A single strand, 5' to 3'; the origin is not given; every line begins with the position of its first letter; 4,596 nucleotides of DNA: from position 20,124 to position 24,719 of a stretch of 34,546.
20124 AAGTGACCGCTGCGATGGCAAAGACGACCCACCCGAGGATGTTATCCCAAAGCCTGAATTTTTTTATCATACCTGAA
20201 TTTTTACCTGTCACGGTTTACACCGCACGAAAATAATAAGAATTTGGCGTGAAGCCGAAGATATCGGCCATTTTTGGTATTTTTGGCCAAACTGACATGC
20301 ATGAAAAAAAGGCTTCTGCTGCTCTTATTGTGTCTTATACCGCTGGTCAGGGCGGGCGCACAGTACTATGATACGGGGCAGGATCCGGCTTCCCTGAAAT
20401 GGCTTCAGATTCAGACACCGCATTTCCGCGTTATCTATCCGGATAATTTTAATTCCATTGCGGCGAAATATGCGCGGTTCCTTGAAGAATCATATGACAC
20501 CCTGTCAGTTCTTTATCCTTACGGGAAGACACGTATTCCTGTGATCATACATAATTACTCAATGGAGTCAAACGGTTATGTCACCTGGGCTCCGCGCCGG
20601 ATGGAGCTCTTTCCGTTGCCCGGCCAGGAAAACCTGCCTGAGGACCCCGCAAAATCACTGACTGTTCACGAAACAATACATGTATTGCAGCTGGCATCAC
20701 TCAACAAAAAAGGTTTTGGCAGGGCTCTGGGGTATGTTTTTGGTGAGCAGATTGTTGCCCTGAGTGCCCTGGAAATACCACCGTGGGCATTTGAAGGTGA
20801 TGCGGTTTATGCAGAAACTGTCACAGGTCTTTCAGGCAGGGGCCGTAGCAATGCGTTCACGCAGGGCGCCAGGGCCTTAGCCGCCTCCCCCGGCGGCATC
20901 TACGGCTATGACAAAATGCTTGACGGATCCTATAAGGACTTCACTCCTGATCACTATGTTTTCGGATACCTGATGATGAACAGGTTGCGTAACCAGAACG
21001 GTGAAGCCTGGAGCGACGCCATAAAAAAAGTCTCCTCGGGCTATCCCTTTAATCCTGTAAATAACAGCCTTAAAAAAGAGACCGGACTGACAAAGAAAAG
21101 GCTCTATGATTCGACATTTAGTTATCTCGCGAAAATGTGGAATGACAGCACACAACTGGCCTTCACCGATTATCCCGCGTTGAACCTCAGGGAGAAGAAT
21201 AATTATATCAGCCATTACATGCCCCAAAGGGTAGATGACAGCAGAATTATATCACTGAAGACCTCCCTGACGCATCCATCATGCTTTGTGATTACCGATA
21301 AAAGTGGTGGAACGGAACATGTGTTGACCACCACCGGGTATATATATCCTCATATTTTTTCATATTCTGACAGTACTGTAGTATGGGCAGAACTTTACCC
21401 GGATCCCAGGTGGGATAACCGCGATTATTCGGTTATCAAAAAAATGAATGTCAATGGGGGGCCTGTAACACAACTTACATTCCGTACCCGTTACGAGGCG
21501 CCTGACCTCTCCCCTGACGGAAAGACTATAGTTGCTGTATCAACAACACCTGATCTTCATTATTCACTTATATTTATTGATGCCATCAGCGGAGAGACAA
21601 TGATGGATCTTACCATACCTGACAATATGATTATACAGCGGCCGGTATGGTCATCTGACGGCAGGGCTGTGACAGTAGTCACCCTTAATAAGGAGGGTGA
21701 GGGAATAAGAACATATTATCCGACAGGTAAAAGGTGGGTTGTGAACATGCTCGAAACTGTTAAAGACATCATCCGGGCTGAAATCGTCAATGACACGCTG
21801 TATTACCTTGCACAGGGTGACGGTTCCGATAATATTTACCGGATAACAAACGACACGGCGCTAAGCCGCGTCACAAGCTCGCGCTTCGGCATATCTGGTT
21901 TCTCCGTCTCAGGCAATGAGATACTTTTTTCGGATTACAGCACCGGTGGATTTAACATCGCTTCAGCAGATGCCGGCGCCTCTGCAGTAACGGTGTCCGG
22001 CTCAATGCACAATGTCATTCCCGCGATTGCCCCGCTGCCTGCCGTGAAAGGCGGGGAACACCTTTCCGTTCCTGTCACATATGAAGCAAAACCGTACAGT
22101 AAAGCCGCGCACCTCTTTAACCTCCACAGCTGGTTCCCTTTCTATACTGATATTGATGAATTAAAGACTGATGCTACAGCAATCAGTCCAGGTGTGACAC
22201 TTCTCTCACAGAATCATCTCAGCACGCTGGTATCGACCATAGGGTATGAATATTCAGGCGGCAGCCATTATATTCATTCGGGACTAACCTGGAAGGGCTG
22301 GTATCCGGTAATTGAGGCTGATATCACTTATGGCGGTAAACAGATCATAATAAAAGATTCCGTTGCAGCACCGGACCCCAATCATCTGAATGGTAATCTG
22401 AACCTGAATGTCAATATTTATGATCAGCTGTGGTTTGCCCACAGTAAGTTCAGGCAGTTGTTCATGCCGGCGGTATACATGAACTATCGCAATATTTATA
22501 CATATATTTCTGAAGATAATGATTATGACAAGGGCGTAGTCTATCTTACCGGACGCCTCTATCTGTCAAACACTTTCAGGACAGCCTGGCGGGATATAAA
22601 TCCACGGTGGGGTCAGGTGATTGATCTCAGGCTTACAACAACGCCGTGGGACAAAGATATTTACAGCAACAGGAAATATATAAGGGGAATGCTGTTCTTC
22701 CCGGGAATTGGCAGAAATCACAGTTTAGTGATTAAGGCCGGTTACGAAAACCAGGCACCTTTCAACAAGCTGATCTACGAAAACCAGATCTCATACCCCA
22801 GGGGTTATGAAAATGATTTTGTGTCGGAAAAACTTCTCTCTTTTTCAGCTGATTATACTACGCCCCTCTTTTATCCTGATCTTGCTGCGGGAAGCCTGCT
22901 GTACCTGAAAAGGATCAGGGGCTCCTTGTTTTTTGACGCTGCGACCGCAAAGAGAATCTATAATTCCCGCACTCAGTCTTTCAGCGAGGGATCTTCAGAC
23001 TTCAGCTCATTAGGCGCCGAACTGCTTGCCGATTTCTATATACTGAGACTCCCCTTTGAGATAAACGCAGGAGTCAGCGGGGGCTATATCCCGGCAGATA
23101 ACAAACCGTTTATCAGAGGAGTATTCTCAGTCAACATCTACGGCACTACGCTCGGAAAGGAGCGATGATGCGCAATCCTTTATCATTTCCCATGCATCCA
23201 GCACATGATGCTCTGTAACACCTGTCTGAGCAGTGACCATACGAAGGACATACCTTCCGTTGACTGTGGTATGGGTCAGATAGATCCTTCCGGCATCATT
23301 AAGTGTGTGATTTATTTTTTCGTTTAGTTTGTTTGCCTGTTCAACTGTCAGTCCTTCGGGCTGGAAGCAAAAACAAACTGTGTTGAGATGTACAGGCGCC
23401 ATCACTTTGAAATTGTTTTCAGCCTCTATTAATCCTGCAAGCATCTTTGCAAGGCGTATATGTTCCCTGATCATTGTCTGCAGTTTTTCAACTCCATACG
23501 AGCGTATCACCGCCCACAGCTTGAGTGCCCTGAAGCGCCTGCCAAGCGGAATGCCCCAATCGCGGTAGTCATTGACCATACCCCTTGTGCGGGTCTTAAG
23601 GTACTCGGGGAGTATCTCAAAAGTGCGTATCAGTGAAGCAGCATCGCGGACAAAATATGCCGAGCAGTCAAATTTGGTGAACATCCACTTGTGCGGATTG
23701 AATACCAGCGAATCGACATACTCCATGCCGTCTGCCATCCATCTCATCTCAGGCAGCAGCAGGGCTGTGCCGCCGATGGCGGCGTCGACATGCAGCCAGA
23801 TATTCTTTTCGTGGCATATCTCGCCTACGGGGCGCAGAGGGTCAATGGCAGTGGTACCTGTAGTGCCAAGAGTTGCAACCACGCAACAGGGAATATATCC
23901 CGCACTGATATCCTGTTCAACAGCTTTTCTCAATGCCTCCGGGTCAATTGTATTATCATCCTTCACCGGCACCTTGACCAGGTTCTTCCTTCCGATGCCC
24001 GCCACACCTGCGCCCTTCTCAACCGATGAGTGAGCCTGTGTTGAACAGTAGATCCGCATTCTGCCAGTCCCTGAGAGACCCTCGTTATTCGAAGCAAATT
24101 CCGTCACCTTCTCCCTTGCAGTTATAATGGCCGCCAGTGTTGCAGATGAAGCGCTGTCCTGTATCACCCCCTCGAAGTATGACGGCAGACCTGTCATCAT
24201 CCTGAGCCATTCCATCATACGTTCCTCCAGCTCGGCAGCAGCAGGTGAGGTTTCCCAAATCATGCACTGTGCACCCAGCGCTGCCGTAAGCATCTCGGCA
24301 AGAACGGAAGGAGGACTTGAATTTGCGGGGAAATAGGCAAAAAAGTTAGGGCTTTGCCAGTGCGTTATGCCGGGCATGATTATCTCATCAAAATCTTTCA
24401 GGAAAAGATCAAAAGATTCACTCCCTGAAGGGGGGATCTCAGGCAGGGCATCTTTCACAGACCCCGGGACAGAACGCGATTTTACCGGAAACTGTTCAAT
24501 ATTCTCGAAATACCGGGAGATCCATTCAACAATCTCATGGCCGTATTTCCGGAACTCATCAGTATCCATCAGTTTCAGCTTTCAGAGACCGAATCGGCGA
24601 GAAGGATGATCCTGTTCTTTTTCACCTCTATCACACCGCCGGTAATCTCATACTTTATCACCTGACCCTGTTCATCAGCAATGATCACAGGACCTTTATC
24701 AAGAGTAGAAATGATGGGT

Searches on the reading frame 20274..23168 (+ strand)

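Call 51: search_protein_families(library=pfam, proteins=[window:20274-23168:+], max_evalue=0.001)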
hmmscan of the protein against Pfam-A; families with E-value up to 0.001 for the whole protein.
window:20274-23168:+ (964 aa): 1 family
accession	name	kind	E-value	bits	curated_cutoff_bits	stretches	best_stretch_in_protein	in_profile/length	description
PF07676.18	PD40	-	0.00044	20.6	20.9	0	400-426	3-30/38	WD40-like Beta Propeller Repeat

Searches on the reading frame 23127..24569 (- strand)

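Call 51: search_protein_families(library=pfam, proteins=[window:23127-24569:-], max_evalue=0.001)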
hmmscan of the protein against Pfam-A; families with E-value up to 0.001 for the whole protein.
window:23127-24569:- (480 aa): 2 families
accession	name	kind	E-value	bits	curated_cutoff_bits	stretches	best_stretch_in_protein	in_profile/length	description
PF00282.25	Pyridoxal_deC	-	5.8e-111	371.3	27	1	35-401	1-373/375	Pyridoxal-dependent decarboxylase conserved domain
PF01212.27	Beta_elim_lyase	-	4e-08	33.4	27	1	172-382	73-231/288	Beta-eliminating lyase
